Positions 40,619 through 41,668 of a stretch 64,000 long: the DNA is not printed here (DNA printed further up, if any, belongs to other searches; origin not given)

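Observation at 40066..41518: Adjacent dockerin-bearing and cohesin-like anchored proteins: a minimal cohesin-dockerin surface attachment pair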

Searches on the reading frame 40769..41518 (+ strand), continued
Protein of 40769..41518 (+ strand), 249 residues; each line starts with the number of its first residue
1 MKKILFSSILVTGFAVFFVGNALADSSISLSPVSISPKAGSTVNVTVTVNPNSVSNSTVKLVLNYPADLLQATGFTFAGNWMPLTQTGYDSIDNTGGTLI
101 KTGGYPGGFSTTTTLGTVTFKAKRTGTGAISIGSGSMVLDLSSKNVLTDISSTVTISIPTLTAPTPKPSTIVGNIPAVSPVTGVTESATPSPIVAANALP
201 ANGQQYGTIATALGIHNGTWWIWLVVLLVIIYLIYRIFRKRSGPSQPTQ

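Call 28: find_related_loci(query=A2, collection=genome_contigs, flank=9000)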
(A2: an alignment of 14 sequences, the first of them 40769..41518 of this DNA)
Query A2 (249 aa) in genome_contigs; peptide patterns used: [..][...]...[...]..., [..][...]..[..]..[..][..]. (x = any residue, [..] = any of these).
95 stretches matched a pattern; 68 encode a relative of the query (tblastn E <= 1e-3); 68 distinct loci.
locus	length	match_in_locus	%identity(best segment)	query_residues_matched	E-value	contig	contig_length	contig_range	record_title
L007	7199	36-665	44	28-243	1e-46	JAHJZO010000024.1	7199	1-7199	MAG: Patescibacteria group bacterium isolate Undefined_mixed_planktonic.mb.121 Undefined_mixed_p.mb.121_k141_859336, who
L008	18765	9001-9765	38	1-241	1e-43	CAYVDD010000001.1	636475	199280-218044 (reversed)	MAG TPA_asm: uncultured Candidatus Saccharibacteria bacterium isolate SRP323688_co1_61 genome assembly, contig: NODE_7_l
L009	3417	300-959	42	23-241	2e-42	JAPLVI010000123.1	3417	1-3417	MAG: Candidatus Berkelbacteria bacterium isolate LacPavin_0920_SED5_MAG_40_8 LacPavin_0920_SED5_scaffold_1475109, whole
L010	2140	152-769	43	1-195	6e-42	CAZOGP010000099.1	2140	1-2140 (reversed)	MAG TPA_asm: uncultured Candidatus Saccharibacteria bacterium isolate binchicken_co387_482 genome assembly, contig: NODE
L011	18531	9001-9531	47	2-179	1e-41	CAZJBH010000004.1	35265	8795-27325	MAG TPA_asm: uncultured Candidatus Saccharibacteria bacterium isolate SRP332253_co2_128 genome assembly, contig: NODE_10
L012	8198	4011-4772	38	9-247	3e-41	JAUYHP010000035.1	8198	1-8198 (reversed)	MAG: bacterium isolate C24_maxbin.158_sub C24_k141_1107506, whole genome shotgun sequence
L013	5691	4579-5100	46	1-171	2e-40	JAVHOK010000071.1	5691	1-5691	MAG: Candidatus Paceibacterota bacterium isolate WB01no5_32_16 NODE_8660_length_5691_cov_9.105926, whole genome shotgun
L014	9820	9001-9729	37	1-241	2e-40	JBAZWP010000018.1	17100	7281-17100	MAG: Candidatus Paceibacterota bacterium isolate SO_2017_GW1_35 NODE_12588_length_17100_cov_1.028634_OW334_2017, whole g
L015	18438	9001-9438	49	2-147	6e-40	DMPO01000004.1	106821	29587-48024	MAG TPA_asm: Candidatus Azambacteria bacterium isolate UBA12106 contig_486, whole genome shotgun sequence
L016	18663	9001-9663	41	1-217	5e-40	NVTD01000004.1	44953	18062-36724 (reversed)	MAG: Candidatus Wolfebacteria bacterium isolate NORP124 Contig_source1383C_1921, whole genome shotgun sequence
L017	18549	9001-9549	42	1-180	7e-40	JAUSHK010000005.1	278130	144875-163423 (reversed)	MAG: Candidatus Jorgensenbacteria bacterium isolate E14_metabat.bin.188 E14_k141_184544, whole genome shotgun sequence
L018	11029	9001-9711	38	1-242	1e-39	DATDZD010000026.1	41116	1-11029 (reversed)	MAG TPA_asm: Candidatus Paceibacterota bacterium isolate SMAG_U8183 k141_587715, whole genome shotgun sequence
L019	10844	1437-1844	51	4-145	5e-39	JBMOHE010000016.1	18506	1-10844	MAG: Patescibacteria group bacterium isolate Deming_bin.335 contig7929, whole genome shotgun sequence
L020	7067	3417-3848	47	23-168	7e-39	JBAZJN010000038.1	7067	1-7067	MAG: Patescibacteria group bacterium isolate SO_2017_LW4_120 scaffold_20654_c1_LW137-91_2017, whole genome shotgun seque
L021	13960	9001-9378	51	23-148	3e-38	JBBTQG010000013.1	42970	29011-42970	MAG: Patescibacteria group bacterium isolate H43-bin185_1 H43_bin185_1_000000000013, whole genome shotgun sequence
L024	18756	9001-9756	35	1-241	3e-37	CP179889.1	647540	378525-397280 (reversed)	MAG: Candidatus Nealsonbacteria bacterium isolate ER8H12parc2 chromosome, complete genome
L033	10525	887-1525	37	30-242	2e-35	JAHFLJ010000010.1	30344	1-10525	MAG: Candidatus Liptonbacteria bacterium isolate nzgw430 NODE_490_length_30345_cov_5.972042, whole genome shotgun sequen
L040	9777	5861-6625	37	1-242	5e-33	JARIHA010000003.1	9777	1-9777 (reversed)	MAG: Candidatus Taylorbacteria bacterium isolate CullarsAll.DT.40 k141_1064770, whole genome shotgun sequence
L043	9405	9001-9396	47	1-132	1e-32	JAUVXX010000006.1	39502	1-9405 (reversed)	MAG: bacterium isolate CSMAG_1227 CSMAG_1227_k141_1018651_length_39502_cov_11.0000, whole genome shotgun sequence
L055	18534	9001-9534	38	1-180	6e-30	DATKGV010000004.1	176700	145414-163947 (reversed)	MAG TPA_asm: Candidatus Paceibacterota bacterium isolate SMAG_U14560 k141_46071, whole genome shotgun sequence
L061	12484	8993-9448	41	1-158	1e-27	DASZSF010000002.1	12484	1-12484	MAG TPA_asm: Candidatus Paceibacterota bacterium isolate SMAG_U6043 k141_414273, whole genome shotgun sequence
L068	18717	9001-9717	29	23-240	8e-22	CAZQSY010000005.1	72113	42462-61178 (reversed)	MAG TPA_asm: uncultured Candidatus Saccharibacteria bacterium isolate SRP329715_co1_6 genome assembly, contig: NODE_408_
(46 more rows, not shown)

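Call 35: search_protein_families(library=ncbifam, proteins=[window:40769-41518:+], max_evalue=0.1)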
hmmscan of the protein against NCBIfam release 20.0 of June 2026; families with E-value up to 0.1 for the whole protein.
window:40769-41518:+ (249 aa): 0 families

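Call 76: search_protein_families(library=pfam, proteins=[L001:6937-7992:+, L033:133-795:+, L055:8324-9004:+, L024:8297-8995:+, L013:319-4548:+, L043:4586-8977:+, L068:3131-8932:+, L040:2577-5858:+, L017:5845-8964:+, L061:6154-8985:+], max_evalue=0.001)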
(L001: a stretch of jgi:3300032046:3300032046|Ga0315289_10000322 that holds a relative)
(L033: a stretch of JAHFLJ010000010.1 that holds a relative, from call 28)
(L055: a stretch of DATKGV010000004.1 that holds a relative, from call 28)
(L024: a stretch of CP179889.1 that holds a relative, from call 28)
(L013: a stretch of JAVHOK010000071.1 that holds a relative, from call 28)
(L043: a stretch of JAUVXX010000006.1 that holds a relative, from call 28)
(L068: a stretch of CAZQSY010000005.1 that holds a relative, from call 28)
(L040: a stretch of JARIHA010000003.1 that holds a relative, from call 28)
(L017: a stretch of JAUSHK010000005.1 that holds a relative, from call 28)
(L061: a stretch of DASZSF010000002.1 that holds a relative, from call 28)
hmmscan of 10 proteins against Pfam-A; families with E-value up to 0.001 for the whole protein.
L001:6937-7992:+ (351 aa): 1 family
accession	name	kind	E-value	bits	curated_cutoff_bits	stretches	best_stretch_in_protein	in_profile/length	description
PF00404.24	Dockerin_1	-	1.7e-05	25.3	22.9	1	299-346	1-53/57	Dockerin type I domain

L033:133-795:+ (220 aa): 3 families
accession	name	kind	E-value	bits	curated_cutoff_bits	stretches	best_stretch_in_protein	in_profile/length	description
PF00404.24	Dockerin_1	-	2.3e-07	31.3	22.9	0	160-186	27-53/57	Dockerin type I domain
PF00036.39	EF-hand_1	-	1.9e-05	24.3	25.4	0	165-186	5-26/29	EF hand domain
PF13202.12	EF-hand_5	-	5.4e-05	22.9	25.9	0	167-185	6-24/25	EF hand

L055:8324-9004:+ (226 aa): 1 family
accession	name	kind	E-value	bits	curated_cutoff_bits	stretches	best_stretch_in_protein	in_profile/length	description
PF00404.24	Dockerin_1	-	1.9e-05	25.2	22.9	1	165-218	3-54/57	Dockerin type I domain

L024:8297-8995:+ (232 aa): 1 family
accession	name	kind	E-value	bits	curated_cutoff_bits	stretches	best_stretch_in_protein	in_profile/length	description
PF00404.24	Dockerin_1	-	0.00025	21.6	22.9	1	181-226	3-53/57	Dockerin type I domain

L013:319-4548:+ (1409 aa): 7 families
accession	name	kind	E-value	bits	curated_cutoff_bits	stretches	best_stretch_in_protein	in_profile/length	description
PF00082.27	Peptidase_S8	-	1.8e-47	162.5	21.8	2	225-434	4-212/288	Subtilase family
PF16403.11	Bact_surface_Ig-like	-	3.7e-18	65.8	27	1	979-1051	1-71/71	Bacterial surface protein, Ig-like domain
PF16410.10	DUF5018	-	5.5e-13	49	38.2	1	1235-1323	130-215/352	Domain of unknown function (DUF5018)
PF22148.1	Fervidolysin_NPro-like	-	3.8e-12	46.9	21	1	89-169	10-81/81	Fervidolysin N-terminal prodomain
PF07532.17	Big_4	-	4.6e-09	36.1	22.1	1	1171-1213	13-56/59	Bacterial Ig-like domain (group 4)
PF16656.11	Pur_ac_phosph_N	-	1.2e-06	29.4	30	1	702-782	6-93/93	Purple acid Phosphatase, N-terminal domain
PF22243.2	DUF5018-rel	-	0.0006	20.4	28.1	0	1287-1319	82-114/115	DUF5018-related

L043:4586-8977:+ (1463 aa): 5 families
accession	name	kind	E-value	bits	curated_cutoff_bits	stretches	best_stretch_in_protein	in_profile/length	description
PF13229.12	Beta_helix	-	1.5e-35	122.6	25.9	4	239-346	8-109/158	Right handed beta helix region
PF05048.19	NosD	-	4.7e-23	82.2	23.6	3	239-339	68-159/212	Periplasmic copper-binding protein (NosD)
PF16656.11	Pur_ac_phosph_N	-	9.4e-07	29.8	30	1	1328-1394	11-84/93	Purple acid Phosphatase, N-terminal domain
PF07602.17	DUF1565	-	5.5e-06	26.3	20.3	0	946-1104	109-250/257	Protein of unknown function (DUF1565)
PF00404.24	Dockerin_1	-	0.00039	21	22.9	0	1412-1458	2-53/57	Dockerin type I domain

L068:3131-8932:+ (1933 aa): 7 families
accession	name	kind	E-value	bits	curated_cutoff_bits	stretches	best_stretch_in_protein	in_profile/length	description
PF16403.11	Bact_surface_Ig-like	-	7.5e-81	266.6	27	5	1109-1181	1-71/71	Bacterial surface protein, Ig-like domain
PF02494.22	HYR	-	7.9e-48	161.2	21.7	4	1619-1698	2-81/81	HYR domain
PF19077.6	Big_13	-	1.4e-27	96.6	27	3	1446-1526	22-102/102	Bacterial Ig-like domain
PF13750.12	Big_3_3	-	3.8e-16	59.6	27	1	1581-1656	2-78/157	Bacterial Ig-like domain (group 3)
PF18981.6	InlK_D3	-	1.7e-14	54.1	25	1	1826-1857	42-73/75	Internalin K domain (D3/D4)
PF01522.26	Polysacc_deac_1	-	5.8e-10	39.6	23.1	1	391-541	5-122/124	Polysaccharide deacetylase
PF15418.12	DUF4625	-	1.2e-07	32.5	27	0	1155-1174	105-124/131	Domain of unknown function (DUF4625)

L040:2577-5858:+ (1093 aa): 2 families
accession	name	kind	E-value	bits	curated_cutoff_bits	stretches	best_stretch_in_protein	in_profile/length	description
PF13385.13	Laminin_G_3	-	2e-17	64.2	27.6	1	307-451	6-150/151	Concanavalin A-like lectin/glucanases superfamily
PF00404.24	Dockerin_1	-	8.9e-06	26.3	22.9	1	1045-1089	2-53/57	Dockerin type I domain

L017:5845-8964:+ (1039 aa): 2 families
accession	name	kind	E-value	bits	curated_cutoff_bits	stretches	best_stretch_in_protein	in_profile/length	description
PF00932.25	LTD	-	1.9e-12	47.9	34.3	1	45-135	2-101/109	Lamin Tail Domain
PF00404.24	Dockerin_1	-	3.5e-05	24.3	22.9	1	989-1036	3-55/57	Dockerin type I domain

L061:6154-8985:+ (943 aa): 2 families
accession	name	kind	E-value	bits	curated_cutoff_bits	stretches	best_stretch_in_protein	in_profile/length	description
PF00404.24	Dockerin_1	-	1.6e-09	38.2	22.9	1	892-938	2-53/57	Dockerin type I domain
PF13517.12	FG-GAP_3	-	6.8e-05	23.8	26.9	1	847-903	5-60/61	FG-GAP-like repeat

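Call 77: search_protein_representatives(alignment_id=A1)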
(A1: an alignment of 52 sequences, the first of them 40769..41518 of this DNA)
Query: 52 sequences, 251 profile positions. Proteins with E-value up to 0.001 (for the whole library): 5191; up to 1e-10: 1292; up to 1e-30: 614. The best 150 are listed.
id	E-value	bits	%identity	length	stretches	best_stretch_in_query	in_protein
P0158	8.8e-86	303.8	-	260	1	1-250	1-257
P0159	1.6e-83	296.4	-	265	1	1-250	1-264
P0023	3.6e-83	295.3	-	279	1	1-249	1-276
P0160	5.1e-82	291.5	-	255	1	1-250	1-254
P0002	1.7e-81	289.8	-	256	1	1-250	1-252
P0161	1.5e-80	286.7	-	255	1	1-245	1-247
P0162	4.0e-79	282.0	-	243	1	1-250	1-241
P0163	7.7e-79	281.1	-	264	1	1-247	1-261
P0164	2.1e-78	279.7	-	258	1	1-249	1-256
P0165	4.1e-78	278.7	-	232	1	16-250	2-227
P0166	5.0e-78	278.4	-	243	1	1-247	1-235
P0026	7.1e-78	277.9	-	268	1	1-247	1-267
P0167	7.4e-78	277.9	-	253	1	1-248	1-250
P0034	1.2e-77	277.2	-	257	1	1-250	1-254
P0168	1.3e-77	277.0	-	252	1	1-248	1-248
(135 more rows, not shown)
